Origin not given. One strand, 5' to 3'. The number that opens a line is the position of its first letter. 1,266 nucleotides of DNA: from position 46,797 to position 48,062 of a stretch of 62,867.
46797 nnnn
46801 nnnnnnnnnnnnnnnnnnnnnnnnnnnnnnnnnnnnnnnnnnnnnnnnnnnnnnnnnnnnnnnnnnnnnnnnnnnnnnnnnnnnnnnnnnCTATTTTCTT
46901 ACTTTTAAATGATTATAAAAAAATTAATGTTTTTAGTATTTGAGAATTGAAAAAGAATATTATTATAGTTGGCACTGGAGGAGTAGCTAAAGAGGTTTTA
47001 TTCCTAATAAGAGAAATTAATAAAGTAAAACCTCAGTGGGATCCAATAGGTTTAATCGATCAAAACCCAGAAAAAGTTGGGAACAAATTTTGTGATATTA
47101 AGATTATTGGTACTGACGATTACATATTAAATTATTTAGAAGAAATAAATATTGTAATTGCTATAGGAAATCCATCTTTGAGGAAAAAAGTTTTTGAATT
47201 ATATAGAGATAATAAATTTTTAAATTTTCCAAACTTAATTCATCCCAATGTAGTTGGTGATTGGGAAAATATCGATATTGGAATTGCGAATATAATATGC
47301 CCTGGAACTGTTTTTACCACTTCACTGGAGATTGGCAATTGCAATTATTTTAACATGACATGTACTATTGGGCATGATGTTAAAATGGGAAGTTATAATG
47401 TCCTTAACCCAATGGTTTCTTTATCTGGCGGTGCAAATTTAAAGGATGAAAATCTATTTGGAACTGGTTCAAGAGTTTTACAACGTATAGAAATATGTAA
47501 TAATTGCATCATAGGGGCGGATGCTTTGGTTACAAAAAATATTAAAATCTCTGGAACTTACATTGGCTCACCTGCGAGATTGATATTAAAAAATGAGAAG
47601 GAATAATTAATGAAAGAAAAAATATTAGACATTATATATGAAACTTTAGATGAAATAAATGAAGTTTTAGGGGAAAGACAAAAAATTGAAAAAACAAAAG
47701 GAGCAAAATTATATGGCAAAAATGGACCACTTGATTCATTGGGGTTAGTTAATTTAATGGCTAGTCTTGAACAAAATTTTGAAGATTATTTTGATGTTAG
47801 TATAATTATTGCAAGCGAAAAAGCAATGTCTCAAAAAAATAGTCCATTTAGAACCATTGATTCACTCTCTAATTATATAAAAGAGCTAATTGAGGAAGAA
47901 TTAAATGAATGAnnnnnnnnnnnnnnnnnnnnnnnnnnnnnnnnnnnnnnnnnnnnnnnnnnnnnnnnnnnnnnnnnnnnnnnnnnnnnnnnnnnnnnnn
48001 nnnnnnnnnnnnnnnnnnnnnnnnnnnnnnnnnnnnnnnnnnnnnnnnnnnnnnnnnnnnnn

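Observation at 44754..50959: Legionaminic-acid-type gene order interrupted by an ACP / FabG-like SDR / AMP-ligase module: ACP-dependent N-acylation of a nonulosonate precursor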

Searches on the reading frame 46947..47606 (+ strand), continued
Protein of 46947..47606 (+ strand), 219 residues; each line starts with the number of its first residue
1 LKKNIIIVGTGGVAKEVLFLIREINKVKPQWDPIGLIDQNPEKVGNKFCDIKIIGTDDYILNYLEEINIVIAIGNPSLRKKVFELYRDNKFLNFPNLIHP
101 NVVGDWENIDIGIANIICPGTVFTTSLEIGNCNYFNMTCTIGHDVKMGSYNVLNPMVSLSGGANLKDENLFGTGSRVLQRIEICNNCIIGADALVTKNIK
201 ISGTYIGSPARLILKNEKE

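Call 76: search_protein_families(library=pfam, proteins=[L103:3282-4202:+, L103:4218-4445:+, L103:4442-5194:+, L103:5958-6962:+, L103:6959-7456:+, L103:7469-8179:+, L146:8685-8924:+, L146:8927-9670:+, L146:9667-11043:+, L146:11036-12124:+], max_evalue=0.01)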
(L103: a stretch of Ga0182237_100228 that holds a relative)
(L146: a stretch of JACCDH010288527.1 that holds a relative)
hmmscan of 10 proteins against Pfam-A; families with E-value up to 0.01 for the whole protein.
L103:3282-4202:+ (306 aa): 4 families
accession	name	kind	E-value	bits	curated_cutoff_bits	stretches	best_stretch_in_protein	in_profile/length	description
PF08541.16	ACP_syn_III_C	-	3.2e-23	82.1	26.6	1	221-303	3-88/90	3-Oxoacyl-[acyl-carrier-protein (ACP)] synthase III C terminal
PF08545.16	ACP_syn_III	-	6e-19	68.2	24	1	106-181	1-78/80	3-Oxoacyl-[acyl-carrier-protein (ACP)] synthase III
PF02797.21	Chal_sti_synt_C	-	1.2e-05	25.8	27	1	231-303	62-141/151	Chalcone and stilbene synthases, C-terminal domain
PF08392.18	FAE1_CUT1_RppA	-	0.0043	16.9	27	1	41-144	74-177/290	FAE1/Type III polyketide synthase-like protein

L103:4218-4445:+ (75 aa): 1 family
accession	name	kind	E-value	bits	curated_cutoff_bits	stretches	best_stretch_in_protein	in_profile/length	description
PF00550.31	PP-binding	-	0.0029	18.3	20.8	1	7-70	4-67/67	Phosphopantetheine attachment site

L103:4442-5194:+ (250 aa): 6 families
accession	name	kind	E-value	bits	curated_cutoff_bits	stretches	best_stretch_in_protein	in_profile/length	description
PF13561.12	adh_short_C2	-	1.7e-47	162.4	27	1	17-247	6-234/236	Enoyl-(Acyl carrier protein) reductase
PF00106.31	adh_short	-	1.6e-43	148.9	26.6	1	11-196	4-190/195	short chain dehydrogenase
PF08659.16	KR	-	2.3e-16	60.7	22.6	1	10-183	3-173/180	KR domain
PF23441.1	SDR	-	1.1e-09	38.5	27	1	8-247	8-254/258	SDR-like rossmann domain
PF02719.21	Polysacc_synt_2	-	2.8e-05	23.9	20.2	1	11-176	2-159/293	Polysaccharide biosynthesis protein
PF01370.27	Epimerase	-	3.5e-05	23.8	20.9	1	11-109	2-89/240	NAD dependent epimerase/dehydratase family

L103:5958-6962:+ (334 aa): 5 families
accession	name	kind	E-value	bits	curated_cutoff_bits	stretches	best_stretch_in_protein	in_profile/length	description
PF13304.12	AAA_21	-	2.8e-22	80.6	27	1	24-279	1-302/304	AAA domain, putative AbiEii toxin, Type IV TA system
PF13175.12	AAA_15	-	9.4e-17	62.1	32.1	2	183-277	270-371/374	AAA ATPase domain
PF02463.25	SMC_N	-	1.2e-08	35.1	40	1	2-277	2-199/220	RecF/RecN/SMC N terminal domain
PF13476.12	AAA_23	-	4.7e-05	24.6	27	1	6-199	3-170/201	AAA domain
PF11398.14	DUF2813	-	0.00088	19.2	21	0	21-46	21-46/372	Protein of unknown function (DUF2813)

L103:6959-7456:+ (165 aa): 0 families

L103:7469-8179:+ (236 aa): 0 families

L146:8685-8924:+ (79 aa): 1 family
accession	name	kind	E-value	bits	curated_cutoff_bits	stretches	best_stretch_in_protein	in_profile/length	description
PF00550.31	PP-binding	-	0.00069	20.3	20.8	1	34-65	29-60/67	Phosphopantetheine attachment site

L146:8927-9670:+ (247 aa): 8 families
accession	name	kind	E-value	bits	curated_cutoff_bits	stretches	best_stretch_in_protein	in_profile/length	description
PF13561.12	adh_short_C2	-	9.9e-63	212.3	27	1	12-245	1-235/236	Enoyl-(Acyl carrier protein) reductase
PF00106.31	adh_short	-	2.1e-54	184.4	26.6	1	6-196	1-190/195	short chain dehydrogenase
PF08659.16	KR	-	2e-20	73.9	22.6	1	7-168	2-162/180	KR domain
PF23441.1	SDR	-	3.3e-11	43.5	27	1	3-246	5-256/258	SDR-like rossmann domain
PF02719.21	Polysacc_synt_2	-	3.1e-06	27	20.2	1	8-131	1-121/293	Polysaccharide biosynthesis protein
PF01370.27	Epimerase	-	0.00046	20.1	20.9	1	8-97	1-77/240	NAD dependent epimerase/dehydratase family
PF16363.11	GDP_Man_Dehyd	-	0.0045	16.9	27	1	9-82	1-79/332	GDP-mannose 4,6 dehydratase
PF13460.12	NAD_binding_10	-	0.0062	16.9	27.2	1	12-95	1-72/184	NAD(P)H-binding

L146:9667-11043:+ (458 aa): 1 family
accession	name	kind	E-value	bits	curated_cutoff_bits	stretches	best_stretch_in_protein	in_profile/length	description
PF00501.34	AMP-binding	-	1.2e-28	100.4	29.9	1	46-329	51-383/384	AMP-binding enzyme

L146:11036-12124:+ (362 aa): 1 family
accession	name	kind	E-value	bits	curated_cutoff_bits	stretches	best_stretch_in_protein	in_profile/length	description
PF04443.18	LuxE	-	3.3e-52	178.1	24.9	1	21-360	31-387/391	Acyl-protein synthetase, LuxE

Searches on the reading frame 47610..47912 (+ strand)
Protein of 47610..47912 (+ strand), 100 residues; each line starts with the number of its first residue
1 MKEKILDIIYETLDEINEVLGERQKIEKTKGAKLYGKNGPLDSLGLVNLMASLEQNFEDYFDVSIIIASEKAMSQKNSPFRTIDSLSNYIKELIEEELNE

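Call 4: search_protein_families(library=pfam, proteins=[window:47610-47912:+])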
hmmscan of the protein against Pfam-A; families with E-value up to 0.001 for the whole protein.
window:47610-47912:+ (100 aa): 0 families

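Call 5: search_protein_families(library=ncbifam, proteins=[window:47610-47912:+], max_evalue=0.01)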
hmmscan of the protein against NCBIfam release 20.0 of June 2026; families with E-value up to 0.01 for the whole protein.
window:47610-47912:+ (100 aa): 3 families
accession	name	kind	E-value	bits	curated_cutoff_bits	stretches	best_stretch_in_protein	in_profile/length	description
NF058660.1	cispen_ACP_AmcB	equivalog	0.00022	21.4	80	1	40-93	34-78/80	cispentacin biosynthesis acyl carrier protein AmcB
NF003464.0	PRK05087.1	equivalog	0.0013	18.7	68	1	12-58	7-51/78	D-alanine--poly(phosphoribitol) ligase subunit DltC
NF005480.0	PRK07081.1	equivalog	0.0034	17.3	72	1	30-97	24-80/83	acyl carrier protein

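Call 37: search_solved_structures(query=window:47610-47912:+, max_evalue=1, show_alignments=2)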
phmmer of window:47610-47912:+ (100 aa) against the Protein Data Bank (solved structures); distinct sequences matched with E-value up to 1: 1.
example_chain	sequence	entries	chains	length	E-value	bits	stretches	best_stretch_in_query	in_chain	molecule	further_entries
2lki_A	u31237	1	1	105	0.082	16.6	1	20-66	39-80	Putative uncharacterized protein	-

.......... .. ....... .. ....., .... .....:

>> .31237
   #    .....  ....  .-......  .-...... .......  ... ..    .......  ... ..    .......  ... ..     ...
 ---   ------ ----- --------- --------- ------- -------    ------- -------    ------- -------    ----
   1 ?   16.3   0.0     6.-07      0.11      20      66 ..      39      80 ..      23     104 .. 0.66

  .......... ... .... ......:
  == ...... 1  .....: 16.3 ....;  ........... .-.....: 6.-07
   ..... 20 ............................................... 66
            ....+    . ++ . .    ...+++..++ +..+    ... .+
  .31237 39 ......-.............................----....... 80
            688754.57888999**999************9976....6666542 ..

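Call 61: search_protein_families(library=pfam, alignment_id=A3, max_evalue=0.1)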
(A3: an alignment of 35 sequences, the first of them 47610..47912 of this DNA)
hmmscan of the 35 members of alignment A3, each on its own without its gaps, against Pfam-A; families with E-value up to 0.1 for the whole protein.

A. member 1, window:47610-47912:+ (100 aa): 0 families

B. families by the number of members that match (of 35 scanned): 5 families
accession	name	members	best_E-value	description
PF00550.31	PP-binding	10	0.0022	Phosphopantetheine attachment site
PF02130.23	YbeY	2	0.025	Endoribonuclease YbeY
PF23345.1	NUP160_helical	1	0.017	Nucleoporin NUP160, helical domain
PF06743.20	FAST_1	1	0.067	FAST kinase-like protein, subdomain 1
PF10903.13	DUF2691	1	0.084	Protein of unknown function (DUF2691)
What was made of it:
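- On Acyl carrier protein (PF00550 PP-binding): Ten of 35 family members hit PF00550 weakly, best E = 0.0022 (call 61).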

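Call 66: find_homologous_proteins(query=window:47610-47912:+)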
Query window:47610-47912:+ (100 aa): 367 proteins with E <= 0.001 among 381 candidates; the best 120 are listed.
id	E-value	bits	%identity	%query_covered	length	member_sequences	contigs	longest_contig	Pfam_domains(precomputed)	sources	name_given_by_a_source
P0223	3.2e-55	202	100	100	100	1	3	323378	-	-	-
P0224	1.1e-28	117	62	100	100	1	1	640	-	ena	-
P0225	4.5e-27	112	60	96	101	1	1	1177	-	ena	-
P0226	5.6e-27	112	56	100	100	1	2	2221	-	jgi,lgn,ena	-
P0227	2.9e-26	109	54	100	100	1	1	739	-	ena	-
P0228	1.4e-25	107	59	94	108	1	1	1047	-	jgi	-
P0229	2.5e-25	106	54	97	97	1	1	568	-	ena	-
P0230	2.9e-25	106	55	99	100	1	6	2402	-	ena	-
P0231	3.2e-25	106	54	96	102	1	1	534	-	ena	-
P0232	3.7e-25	106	57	94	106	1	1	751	-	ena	-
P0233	3.8e-25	106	54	96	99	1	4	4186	-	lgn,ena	-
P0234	4.5e-25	105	54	98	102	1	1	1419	-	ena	-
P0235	9.3e-25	104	57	96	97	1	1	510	-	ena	-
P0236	1.3e-24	104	56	94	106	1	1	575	-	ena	-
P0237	2.1e-24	103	55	96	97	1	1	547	-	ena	-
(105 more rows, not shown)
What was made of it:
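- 47610..47912 (+): Divergent 100-aa acyl carrier protein; Ser43 in LDSLG is the predicted phosphopantetheine site. Sources name some homologues 'acyl carrier protein' or DltC (call 66).
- Some sources name ACP homologues DltC (call 66).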

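Call 77: predict_structure(alignment_id=A4)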
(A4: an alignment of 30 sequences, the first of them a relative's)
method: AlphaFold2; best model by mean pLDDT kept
length: 100 residues; sequences in the alignment: 30
mean_pLDDT: 87.8   pTM: 0.81
mean pLDDT of the five models: 87.8, 86.4, 85.9, 85.7, 85.2
residues with pLDDT >= 90: 50; 70-90: 44; 50-70: 6; < 50: 0
segments of 3 or more residues with pLDDT < 50: none
pLDDT, mean of each block of 10 residues (from residue 1): 93 90 87 87 88 93 86 74 93 87
secondary structure, 60 per line:
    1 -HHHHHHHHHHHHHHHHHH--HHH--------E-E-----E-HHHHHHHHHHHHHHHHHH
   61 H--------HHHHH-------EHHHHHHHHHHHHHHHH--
elements in order: H2-19 H43-61 H70-74 H83-98

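Call 80: fold_search(model_id=the predicted structure, library=pdb)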
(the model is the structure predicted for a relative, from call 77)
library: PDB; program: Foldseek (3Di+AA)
matches with E <= 10: 29; with E <= 0.001: 0
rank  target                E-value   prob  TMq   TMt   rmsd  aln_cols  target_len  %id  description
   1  2lki_MODEL_1_A        1.9e-02  0.99  0.49  0.56   5.0        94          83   21  Solution NMR structure of holo acyl carrier protein NE2163 from nitrosomonas europaea. Northeast structural ge (released 2011-11-16)
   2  6zr2_U                7.3e-02  0.75  0.38  0.43   6.0        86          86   21  Cryo-EM structure of respiratory complex I in the active state from Mus musculus at 3.1 A (released 2020-10-21)
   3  9ihq_T                1.1e-01  0.99  0.60  0.62   2.8        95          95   16  Closed state with NUQM and without flavoprotein (classification state 2) of Pichia pastoris mitochondrial complex I in (released 2025-10-15)
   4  5zwt_A                3.8e-01  0.63  0.43  0.50   5.3        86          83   19  Crystal structure of the S37A mutant of apo-acyl carrier protein from Leishmania major (released 2019-01-16)
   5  9bxv_O                5.1e-01  0.72  0.51  0.59   6.3       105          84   16  Respiratory supercomplex I III (released 2025-08-06)
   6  8iuf_AB               6.1e-01  0.41  0.40  0.44   5.6        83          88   18  Cryo-EM structure of Euglena gracilis super-complex I+III2+IV, composite (released 2024-02-28)
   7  8esw_AC               7.4e-01  0.51  0.48  0.55   4.6        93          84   17  Structure of mitochondrial complex I from Drosophila melanogaster, Flexible-class 1 (released 2023-03-29)
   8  3lmo                  8.8e-01  0.57  0.52  0.54   3.6       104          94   18  Crystal Structure of specialized acyl carrier protein (RPA2022) from Rhodopseudomonas palustris, Northeast Structural Ge (released 2010-02-16)
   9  8f5i_A                1.1e+00  0.33  0.45  0.49   5.4        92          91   15  SARS-CoV-2 S2 helix epitope scaffold bound by antibody DH1057.1 (released 2023-10-11)
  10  2kw2_MODEL_1_A        2.2e+00  0.30  0.51  0.51   4.4       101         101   17  Solution NMR of the specialized acyl carrier protein (RPA2022) from Rhodopseudomonas palustris, Northeast Stru (released 2010-04-21)
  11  7rlu_A                2.6e+00  0.28  0.50  0.11   5.0        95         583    7  Structure of ALDH1L1 (10-formyltetrahydrofolate dehydrogenase) in complex with NADP (released 2022-01-12)
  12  7rlt_A                2.8e+00  0.23  0.50  0.11   3.7        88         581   12  Structure of ligand-free ALDH1L1 (10-formyltetrahydrofolate dehydrogenase) (released 2022-01-12)
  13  2md9_MODEL_1_A        3.6e+00  0.11  0.37  0.40   4.9        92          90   14  Solution Structure of an Active Site Mutant Pepitdyl Carrier Protein (released 2014-04-23)
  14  1h67_MODEL_1_A        4.8e+00  0.04  0.28  0.26   9.3        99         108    8  NMR Structure of the CH Domain of Calponin (released 2002-02-14)
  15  3mfn_D                5.1e+00  0.05  0.31  0.27   9.6       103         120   12  Dfer_2879 protein of unknown function from Dyadobacter fermentans (released 2010-04-14)
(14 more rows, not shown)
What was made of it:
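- On Acyl carrier protein (PF00550 PP-binding): Foldseek's top hits are ACPs such as 2lki, 9ihq_T and 3lmo (call 80).
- Checked: The AF2 model (pLDDT 87.8) has four helices with Ser43 at the start of helix 2, and 8 of the 10 best Foldseek PDB matches are ACPs (calls 77, 80).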
